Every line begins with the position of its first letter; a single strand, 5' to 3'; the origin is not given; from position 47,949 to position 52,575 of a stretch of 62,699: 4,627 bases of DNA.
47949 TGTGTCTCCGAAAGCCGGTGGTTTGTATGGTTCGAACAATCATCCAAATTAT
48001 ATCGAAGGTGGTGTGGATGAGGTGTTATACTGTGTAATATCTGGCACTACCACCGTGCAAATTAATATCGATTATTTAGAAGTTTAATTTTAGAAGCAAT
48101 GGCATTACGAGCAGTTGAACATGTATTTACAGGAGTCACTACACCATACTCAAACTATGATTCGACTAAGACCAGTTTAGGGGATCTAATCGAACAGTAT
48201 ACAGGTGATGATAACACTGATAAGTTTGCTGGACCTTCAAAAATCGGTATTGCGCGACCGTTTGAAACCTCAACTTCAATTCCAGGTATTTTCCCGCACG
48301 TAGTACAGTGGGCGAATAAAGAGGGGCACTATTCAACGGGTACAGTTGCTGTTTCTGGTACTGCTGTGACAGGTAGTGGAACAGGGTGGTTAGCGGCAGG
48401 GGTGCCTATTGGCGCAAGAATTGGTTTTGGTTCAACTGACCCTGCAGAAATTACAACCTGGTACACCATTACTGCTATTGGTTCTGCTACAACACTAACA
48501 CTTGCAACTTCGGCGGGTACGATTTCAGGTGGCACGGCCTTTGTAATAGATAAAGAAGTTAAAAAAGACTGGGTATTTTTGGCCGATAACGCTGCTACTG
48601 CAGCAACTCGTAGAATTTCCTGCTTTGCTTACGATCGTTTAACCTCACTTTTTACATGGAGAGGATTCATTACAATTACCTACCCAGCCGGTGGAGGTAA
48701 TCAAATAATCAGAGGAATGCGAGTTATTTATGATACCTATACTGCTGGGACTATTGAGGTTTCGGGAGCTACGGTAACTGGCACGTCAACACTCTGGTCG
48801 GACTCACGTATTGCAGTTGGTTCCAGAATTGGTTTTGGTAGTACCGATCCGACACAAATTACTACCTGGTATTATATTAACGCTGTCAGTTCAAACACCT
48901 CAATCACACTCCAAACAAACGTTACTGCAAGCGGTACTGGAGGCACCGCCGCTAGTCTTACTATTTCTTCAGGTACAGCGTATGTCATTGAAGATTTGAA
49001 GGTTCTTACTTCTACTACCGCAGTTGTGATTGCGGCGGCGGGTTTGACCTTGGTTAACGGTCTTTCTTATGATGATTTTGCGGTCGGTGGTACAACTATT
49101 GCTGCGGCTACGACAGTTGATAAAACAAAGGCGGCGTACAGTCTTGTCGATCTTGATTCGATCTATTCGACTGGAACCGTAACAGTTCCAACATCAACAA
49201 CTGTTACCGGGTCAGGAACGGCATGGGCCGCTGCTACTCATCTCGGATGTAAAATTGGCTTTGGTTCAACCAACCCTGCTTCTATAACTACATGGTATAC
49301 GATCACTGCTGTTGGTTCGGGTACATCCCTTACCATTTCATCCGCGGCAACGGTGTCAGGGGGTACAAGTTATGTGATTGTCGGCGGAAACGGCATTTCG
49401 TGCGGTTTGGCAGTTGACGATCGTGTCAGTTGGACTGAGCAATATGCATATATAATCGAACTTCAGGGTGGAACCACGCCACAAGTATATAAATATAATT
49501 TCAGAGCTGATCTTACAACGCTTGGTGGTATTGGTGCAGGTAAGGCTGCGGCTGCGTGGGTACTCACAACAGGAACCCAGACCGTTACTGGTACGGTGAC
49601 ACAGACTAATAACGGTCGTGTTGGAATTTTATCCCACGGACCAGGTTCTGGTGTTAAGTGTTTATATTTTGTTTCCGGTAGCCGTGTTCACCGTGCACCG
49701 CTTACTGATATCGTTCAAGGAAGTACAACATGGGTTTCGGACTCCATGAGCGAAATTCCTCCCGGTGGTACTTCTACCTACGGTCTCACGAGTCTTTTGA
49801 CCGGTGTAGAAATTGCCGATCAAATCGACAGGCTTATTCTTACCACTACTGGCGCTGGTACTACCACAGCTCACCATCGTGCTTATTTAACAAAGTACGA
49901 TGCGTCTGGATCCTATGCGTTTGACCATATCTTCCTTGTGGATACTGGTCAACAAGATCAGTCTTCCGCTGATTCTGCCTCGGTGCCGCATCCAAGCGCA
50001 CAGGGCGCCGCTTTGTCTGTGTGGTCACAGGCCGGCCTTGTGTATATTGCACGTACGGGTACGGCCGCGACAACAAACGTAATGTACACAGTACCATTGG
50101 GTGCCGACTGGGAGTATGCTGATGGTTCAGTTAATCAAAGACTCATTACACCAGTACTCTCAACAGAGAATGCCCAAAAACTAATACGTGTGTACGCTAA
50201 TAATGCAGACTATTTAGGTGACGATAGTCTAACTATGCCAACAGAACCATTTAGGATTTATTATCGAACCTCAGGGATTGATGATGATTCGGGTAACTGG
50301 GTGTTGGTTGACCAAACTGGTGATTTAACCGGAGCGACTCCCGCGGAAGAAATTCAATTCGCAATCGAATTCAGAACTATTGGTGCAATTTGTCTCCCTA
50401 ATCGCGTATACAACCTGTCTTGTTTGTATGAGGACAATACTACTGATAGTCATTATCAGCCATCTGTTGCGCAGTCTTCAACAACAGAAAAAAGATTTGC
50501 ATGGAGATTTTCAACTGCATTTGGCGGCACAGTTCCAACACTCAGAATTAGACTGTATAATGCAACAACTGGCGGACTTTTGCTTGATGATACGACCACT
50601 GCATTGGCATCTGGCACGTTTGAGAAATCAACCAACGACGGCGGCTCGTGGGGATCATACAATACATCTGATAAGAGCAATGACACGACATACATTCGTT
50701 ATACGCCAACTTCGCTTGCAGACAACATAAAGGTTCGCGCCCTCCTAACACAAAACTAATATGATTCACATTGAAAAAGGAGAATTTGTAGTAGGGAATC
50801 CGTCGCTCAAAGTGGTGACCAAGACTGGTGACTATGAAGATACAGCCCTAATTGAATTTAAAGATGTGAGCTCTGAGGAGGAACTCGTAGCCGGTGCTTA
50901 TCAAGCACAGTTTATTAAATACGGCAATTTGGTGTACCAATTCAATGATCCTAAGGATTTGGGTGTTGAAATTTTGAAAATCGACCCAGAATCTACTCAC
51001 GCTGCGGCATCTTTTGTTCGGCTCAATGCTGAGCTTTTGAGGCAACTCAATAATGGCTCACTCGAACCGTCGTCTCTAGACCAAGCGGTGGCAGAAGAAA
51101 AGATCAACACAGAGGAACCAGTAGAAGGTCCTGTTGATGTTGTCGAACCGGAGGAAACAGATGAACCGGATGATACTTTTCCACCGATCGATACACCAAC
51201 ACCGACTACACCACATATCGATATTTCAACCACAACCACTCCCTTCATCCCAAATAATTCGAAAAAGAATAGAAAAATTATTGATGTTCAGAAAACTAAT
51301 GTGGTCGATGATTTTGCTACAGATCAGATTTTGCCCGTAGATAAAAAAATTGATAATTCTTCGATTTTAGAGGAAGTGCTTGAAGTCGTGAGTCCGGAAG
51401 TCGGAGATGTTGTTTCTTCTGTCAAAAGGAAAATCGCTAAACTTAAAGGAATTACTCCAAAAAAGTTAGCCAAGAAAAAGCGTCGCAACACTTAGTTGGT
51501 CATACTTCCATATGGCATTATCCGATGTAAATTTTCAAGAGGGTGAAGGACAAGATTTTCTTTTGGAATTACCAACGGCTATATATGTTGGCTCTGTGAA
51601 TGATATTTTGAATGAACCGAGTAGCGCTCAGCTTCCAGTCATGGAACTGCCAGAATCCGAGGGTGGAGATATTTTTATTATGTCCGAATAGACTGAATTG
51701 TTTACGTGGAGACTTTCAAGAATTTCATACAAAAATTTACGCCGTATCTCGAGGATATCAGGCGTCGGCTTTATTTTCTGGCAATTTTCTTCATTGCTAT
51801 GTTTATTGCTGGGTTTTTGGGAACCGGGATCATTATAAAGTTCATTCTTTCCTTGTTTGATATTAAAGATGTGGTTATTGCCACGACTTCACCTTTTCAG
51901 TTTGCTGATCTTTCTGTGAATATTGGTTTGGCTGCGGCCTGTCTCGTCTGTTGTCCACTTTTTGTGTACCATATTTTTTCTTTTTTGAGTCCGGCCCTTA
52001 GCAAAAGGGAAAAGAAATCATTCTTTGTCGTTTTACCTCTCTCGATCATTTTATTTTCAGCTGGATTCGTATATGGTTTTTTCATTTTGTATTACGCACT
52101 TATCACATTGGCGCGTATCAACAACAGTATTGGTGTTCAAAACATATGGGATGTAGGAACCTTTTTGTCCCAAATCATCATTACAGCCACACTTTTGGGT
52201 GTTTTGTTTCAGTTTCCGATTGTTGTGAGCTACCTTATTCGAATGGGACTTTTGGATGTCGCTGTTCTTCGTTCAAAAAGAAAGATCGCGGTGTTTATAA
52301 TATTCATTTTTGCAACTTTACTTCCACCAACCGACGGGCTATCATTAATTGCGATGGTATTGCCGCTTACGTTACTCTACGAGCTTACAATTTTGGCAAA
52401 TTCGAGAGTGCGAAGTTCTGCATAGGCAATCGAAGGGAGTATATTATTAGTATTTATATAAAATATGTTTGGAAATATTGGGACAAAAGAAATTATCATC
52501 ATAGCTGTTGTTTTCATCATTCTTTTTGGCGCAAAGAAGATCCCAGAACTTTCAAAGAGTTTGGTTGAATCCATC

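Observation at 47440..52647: Operon coupling a Tat-signal protein and a giant signal-less repeat protein to tatC/tatA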

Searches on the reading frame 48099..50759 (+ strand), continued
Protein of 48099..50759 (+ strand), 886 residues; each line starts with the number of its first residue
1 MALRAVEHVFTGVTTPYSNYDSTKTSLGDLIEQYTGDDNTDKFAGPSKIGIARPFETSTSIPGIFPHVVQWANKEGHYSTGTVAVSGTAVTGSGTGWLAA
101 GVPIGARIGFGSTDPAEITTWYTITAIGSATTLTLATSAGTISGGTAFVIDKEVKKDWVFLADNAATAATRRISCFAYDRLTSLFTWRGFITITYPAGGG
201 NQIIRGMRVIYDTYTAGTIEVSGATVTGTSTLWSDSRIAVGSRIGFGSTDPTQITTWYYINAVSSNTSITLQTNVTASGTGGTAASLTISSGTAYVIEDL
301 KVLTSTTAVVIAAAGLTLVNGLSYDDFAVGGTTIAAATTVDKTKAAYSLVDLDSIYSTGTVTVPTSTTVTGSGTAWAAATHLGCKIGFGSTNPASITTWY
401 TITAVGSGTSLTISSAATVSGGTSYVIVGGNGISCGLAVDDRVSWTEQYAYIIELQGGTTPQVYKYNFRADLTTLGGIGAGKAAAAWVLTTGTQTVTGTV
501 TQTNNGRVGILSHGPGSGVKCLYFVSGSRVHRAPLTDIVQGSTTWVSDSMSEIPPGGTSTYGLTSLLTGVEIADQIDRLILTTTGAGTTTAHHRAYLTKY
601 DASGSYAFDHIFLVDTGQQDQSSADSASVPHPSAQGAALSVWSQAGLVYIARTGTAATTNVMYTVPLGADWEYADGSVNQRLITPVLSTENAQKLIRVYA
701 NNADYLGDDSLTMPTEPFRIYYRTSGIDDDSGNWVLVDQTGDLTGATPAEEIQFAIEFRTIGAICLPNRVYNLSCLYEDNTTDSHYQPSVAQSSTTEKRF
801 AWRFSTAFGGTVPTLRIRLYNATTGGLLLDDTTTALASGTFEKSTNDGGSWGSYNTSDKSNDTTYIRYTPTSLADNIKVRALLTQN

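Call 55: search_protein_families(library=phrogs, proteins=[L218:513-3962:+, L218:6280-8844:+, L218:8859-9944:+, L218:12730-14412:+, L218:14412-15656:+, L218:17057-17920:-, L218:19656-20873:-, L218:20863-22185:-, L167:15333-16841:+, L167:16861-18477:+], max_evalue=0.001)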
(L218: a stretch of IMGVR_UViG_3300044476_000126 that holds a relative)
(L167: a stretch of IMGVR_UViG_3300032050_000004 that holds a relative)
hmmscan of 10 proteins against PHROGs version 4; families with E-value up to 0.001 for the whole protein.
L218:513-3962:+ (1150 aa): 2 families
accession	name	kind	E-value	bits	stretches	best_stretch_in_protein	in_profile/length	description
phrog_25848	-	tail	7.6e-06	25.4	1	1042-1143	498-595/598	tail fiber protein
phrog_33119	-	tail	6.5e-05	22.7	1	1020-1142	520-637/643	long tail fiber protein distal subunit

L218:6280-8844:+ (855 aa): 7 families
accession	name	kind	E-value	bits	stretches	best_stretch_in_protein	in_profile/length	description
phrog_31539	-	unknown function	3e-41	142.6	3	150-272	397-519/899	-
phrog_38044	-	unknown function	7.3e-25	87.2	3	418-571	1471-1620/3576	-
phrog_21973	-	tail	4.6e-16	57.6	3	286-407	1695-1813/3605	tail protein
phrog_38688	-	unknown function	2.5e-15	56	3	174-286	432-543/1564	-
phrog_7994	-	other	2.6e-14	52.6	2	406-567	1193-1351/2175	glycerophosphoryl diester phosphodiesterase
phrog_19846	-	unknown function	8e-14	51.2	1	571-677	1061-1171/1272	-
phrog_33450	-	tail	6e-09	34.5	1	280-414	852-980/2038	tail fiber protein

L218:8859-9944:+ (362 aa): 30 families (the best 25 are shown)
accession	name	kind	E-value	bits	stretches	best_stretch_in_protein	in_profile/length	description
phrog_5073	-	tail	1.8e-34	120.7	3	33-130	259-362/519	tail fiber protein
phrog_6320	-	tail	4.1e-33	116.1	2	133-245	83-213/745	tail fiber protein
phrog_819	-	tail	5.7e-25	88.7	3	26-108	496-583/1024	tail protein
phrog_1806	-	tail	3e-21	76.9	2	17-150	97-229/276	collagen like minor tail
phrog_366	-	tail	2.6e-18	67.7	3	109-179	314-385/474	tail fiber protein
phrog_8745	-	tail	4.6e-18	65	2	18-131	1369-1479/1803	tail fiber protein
phrog_3420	-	unknown function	1.5e-17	63.5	1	27-248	61-289/929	-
phrog_18350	-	tail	3.3e-17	64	4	28-108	110-193/253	tail fiber protein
phrog_10972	-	tail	4e-17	63.7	1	189-348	157-316/343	tail fiber protein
phrog_36982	-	unknown function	5.8e-15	55.2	1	29-247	451-676/944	-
phrog_29268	-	unknown function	7e-15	55.2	3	19-155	396-533/653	-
phrog_26246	-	tail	1.6e-14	54.8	2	28-151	88-209/329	tail protein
phrog_28263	-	tail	1.9e-14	52.9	1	28-350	633-958/1400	tail fiber protein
phrog_26346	-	unknown function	3.4e-11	43.6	2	28-89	213-273/659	-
phrog_38806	-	unknown function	5.3e-11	43.4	2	67-157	65-151/285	-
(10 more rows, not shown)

L218:12730-14412:+ (561 aa): 1 family
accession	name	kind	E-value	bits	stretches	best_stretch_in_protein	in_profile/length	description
phrog_8156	-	other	1.7e-09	38.3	1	329-531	13-223/244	methyltransferase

L218:14412-15656:+ (415 aa): 0 families

L218:17057-17920:- (288 aa): 1 family
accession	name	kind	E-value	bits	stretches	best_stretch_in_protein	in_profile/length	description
phrog_12143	-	unknown function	4.8e-49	167.8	1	1-215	8-217/227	-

L218:19656-20873:- (406 aa): 1 family
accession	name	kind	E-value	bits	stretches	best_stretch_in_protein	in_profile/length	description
phrog_10477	-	DNA, RNA and nucleotide metabolism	2.5e-09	38.4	1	290-402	128-241/243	exonuclease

L218:20863-22185:- (441 aa): 4 families
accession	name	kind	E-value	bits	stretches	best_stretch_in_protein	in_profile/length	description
phrog_239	-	DNA, RNA and nucleotide metabolism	2.5e-25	90.5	1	1-414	203-601/801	DNA primase/helicase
phrog_5482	-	unknown function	1.7e-20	74.1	1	132-382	9-274/341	-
phrog_18375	-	DNA, RNA and nucleotide metabolism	2.7e-19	69.9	1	129-409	335-612/644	DNA primase/helicase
phrog_19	-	DNA, RNA and nucleotide metabolism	4.6e-05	23.5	1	136-192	317-376/621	DnaB-like replicative helicase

L167:15333-16841:+ (503 aa): 1 family
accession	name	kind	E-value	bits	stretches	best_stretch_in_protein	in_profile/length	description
phrog_21843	-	unknown function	0.00076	20.6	0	354-381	4-32/50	-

L167:16861-18477:+ (539 aa): 3 families
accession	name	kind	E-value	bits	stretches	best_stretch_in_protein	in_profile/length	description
phrog_138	-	head and packaging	2.2e-68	232.3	1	23-516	4-406/444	major head protein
phrog_20655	-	head and packaging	4e-10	39.8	1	320-466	310-458/534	major head protein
phrog_1014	-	unknown function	0.00021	21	1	314-493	338-519/567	-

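Call 60: search_solved_structures(query=A2, max_evalue=10)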
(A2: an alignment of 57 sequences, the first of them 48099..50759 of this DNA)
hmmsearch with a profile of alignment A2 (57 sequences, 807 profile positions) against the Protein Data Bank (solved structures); distinct sequences matched with E-value up to 10: 3.
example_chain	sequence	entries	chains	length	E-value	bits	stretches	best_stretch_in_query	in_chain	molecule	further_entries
6qp7_A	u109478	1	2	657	0.53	11.4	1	427-509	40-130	Semaphorin-2A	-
1kdq_A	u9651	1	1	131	0.81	10.8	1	59-115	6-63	CHYMOTRYPSIN B, B CHAIN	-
2jet_B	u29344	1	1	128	0.93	10.6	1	60-115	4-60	CHYMOTRYPSINOGEN B CHAIN B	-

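Call 89: search_dna_similar(query=window:48099-50759:+, collection=phages, mode=protein, max_rows=20)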
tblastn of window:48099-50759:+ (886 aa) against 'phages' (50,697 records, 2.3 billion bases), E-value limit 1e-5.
No match.

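Call 95: search_protein_families(library=ncbifam, proteins=[L191:5485-5862:+], max_evalue=1)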
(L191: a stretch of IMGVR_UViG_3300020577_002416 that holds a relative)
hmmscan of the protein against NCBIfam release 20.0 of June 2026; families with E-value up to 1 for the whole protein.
L191:5485-5862:+ (126 aa): 1 family
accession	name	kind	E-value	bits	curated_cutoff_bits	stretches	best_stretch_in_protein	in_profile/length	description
NF040709.1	benzoate_BenM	exception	0.18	11.1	600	1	14-82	212-280/299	benzoate utilization transcription regulator BenM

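Call 96: search_protein_families(library=phrogs, proteins=[L180:9174-9998:+, L180:12301-13026:+, L180:13055-14557:+, L180:14575-15270:+, L180:15824-17611:-, L180:17668-18624:-, L180:18645-19781:-, L180:19851-21980:-, L180:2586-4328:-, L180:8172-9128:-], max_evalue=0.001)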
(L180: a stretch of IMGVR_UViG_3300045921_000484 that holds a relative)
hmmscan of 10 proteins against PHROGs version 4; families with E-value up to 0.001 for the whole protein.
L180:9174-9998:+ (275 aa): 2 families
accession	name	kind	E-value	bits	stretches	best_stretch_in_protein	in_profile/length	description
phrog_35197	-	unknown function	1.7e-25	90.9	1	155-275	70-190/190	-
phrog_10330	-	head and packaging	3.4e-17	64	1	169-272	131-237/239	virion structural protein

L180:12301-13026:+ (242 aa): 0 families

L180:13055-14557:+ (501 aa): 0 families

L180:14575-15270:+ (232 aa): 0 families

L180:15824-17611:- (596 aa): 9 families
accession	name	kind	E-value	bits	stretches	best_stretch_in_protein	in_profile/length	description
phrog_27782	-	unknown function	1.7e-23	84.2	1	50-190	152-286/644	-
phrog_2647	-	head and packaging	1.7e-22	81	1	47-212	96-260/336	head decoration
phrog_11518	-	tail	7.2e-21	75.1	1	47-156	149-253/812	tail fiber protein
phrog_2824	-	head and packaging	4.6e-19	68.9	1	57-218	925-1082/1151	virion structural protein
phrog_24595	-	head and packaging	1.2e-16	62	1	52-173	31-145/325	virion structural protein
phrog_17264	-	unknown function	1.3e-13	52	1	70-161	3-91/147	-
phrog_16867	-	unknown function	2.5e-12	47.2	1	53-158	64-165/631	-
phrog_30390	-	unknown function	3.2e-12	46.7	1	81-193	545-658/766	-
phrog_22781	-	unknown function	1.9e-10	41.4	2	229-330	37-130/270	-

L180:17668-18624:- (319 aa): 0 families

L180:18645-19781:- (379 aa): 0 families

L180:19851-21980:- (710 aa): 0 families

L180:2586-4328:- (581 aa): 7 families
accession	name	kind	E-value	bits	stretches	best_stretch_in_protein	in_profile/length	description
phrog_77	-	DNA, RNA and nucleotide metabolism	3e-74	252.1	1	2-578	297-956/967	SbcC-like subunit of palindrome specific endonuclease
phrog_1499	-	unknown function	1.3e-08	35.6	1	20-376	16-314/427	-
phrog_293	-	moron, auxiliary metabolic gene and host takeover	9.5e-07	28.2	1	512-567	567-622/1058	ABC transporter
phrog_167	-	tail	1.3e-06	27.5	1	182-418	115-311/1555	tail length tape measure protein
phrog_2392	-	moron, auxiliary metabolic gene and host takeover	1.7e-06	27.7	0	513-569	637-691/726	ABC transporter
phrog_1637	-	unknown function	0.0002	20.9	1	182-428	235-485/661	-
phrog_19980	-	unknown function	0.00035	20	0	19-62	18-61/1068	-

L180:8172-9128:- (319 aa): 0 families

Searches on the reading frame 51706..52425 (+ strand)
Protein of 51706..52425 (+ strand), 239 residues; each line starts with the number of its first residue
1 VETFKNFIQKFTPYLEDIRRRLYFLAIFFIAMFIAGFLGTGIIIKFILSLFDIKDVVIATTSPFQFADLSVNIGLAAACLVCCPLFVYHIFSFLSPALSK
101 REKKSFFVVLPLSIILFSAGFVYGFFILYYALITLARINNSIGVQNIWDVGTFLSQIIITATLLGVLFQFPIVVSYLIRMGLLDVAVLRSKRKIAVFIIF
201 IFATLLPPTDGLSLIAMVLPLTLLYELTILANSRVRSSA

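Call 3: search_protein_families(library=pfam, proteins=[window:51706-52425:+], max_evalue=0.1)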
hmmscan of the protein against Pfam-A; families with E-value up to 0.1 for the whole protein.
window:51706-52425:+ (239 aa): 2 families
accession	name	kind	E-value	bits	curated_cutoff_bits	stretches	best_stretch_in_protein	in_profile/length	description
PF00902.23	TatC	-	7.8e-37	127.5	25.1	1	14-220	2-208/208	Sec-independent protein translocase protein (TatC)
PF06072.16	Herpes_US9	-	0.052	13.9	23.7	0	2-49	9-58/61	Alphaherpesvirus tegument protein US9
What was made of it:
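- Checked: tatC: 51706-52425, PF00902, E 8e-37 (call 3).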

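Call 6: search_protein_families(library=ncbifam, proteins=[window:51706-52425:+], max_evalue=1)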
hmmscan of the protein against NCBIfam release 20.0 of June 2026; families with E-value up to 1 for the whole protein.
window:51706-52425:+ (239 aa): 3 families
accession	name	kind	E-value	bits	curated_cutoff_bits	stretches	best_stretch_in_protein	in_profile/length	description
TIGR00945.1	tatC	equivalog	5e-33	114.9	132.7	1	14-225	4-215/215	twin-arginine translocase subunit TatC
TIGR01912.1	TatC-Arch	equivalog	6.6e-26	91.4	192.6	1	29-235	20-232/234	Sec-independent protein translocase TatC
NF008174.0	PRK10921.1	equivalog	6.9e-15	55.3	432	1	15-231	13-232/258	Sec-independent protein translocase subunit TatC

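Call 34: find_related_loci(query=A3, collection=metagenome_contigs, flank=10000)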
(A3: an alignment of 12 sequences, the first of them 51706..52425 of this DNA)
Query A3 (239 aa) in metagenome_contigs; peptide patterns used: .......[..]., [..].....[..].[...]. (x = any residue, [..] = any of these).
243 stretches matched a pattern; 167 encode a relative of the query (tblastn E <= 1e-3); the best 80 are kept; 80 distinct loci.
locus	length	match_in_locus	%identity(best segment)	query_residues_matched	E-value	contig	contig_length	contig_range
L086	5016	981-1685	65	1-235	3e-102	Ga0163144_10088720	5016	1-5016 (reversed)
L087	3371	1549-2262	63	1-238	2e-102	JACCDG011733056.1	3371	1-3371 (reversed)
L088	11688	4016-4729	65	1-238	4e-100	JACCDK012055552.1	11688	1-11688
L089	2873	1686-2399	63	1-238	1e-102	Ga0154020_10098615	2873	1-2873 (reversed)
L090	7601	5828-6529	68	1-234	1e-98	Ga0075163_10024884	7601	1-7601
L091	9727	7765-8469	63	1-235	5e-97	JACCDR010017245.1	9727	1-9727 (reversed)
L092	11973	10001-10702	67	1-234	2e-95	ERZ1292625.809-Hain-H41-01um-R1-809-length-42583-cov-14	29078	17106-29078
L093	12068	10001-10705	59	1-235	2e-95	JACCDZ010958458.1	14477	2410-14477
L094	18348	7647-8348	61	1-234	1e-89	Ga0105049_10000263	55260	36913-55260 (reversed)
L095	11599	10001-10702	60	1-234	1e-88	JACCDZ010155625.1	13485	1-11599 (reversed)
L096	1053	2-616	64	30-234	7e-92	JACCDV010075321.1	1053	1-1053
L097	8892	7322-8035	53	1-238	2e-82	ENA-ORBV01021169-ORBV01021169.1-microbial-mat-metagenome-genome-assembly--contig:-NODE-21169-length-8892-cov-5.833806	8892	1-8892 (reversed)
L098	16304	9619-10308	55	5-234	3e-81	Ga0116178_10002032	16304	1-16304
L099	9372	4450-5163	53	1-239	2e-80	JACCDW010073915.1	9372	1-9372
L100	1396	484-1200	50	1-239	3e-85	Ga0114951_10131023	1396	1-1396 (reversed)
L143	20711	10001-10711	49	5-238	9e-69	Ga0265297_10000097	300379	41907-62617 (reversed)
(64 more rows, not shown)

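Call 95: search_protein_families(library=ncbifam, proteins=[L143:4166-4783:+, L143:4793-6334:+], max_evalue=1)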
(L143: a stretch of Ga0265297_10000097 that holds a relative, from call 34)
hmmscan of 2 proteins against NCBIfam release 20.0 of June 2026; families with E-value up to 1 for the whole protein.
L143:4166-4783:+ (206 aa): 1 family
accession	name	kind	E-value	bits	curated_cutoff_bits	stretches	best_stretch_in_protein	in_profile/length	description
TIGR01409.1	TAT_signal_seq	domain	0.19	12.2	16.7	1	22-47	4-29/29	twin-arginine translocation signal domain-containing protein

L143:4793-6334:+ (514 aa): 3 families
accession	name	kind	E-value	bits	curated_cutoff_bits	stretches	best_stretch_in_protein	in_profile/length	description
NF005677.0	PRK07471.1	equivalog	0.036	13.2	252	1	56-130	195-267/366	DNA polymerase III subunit delta'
NF009506.0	PRK12864.1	equivalog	0.19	12.3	106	0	383-407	59-83/89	YciI-like protein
NF038068.1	LaoB_over_CadC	equivalog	0.64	10.2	45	0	326-347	10-31/41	L-arginine responsive protein LaoB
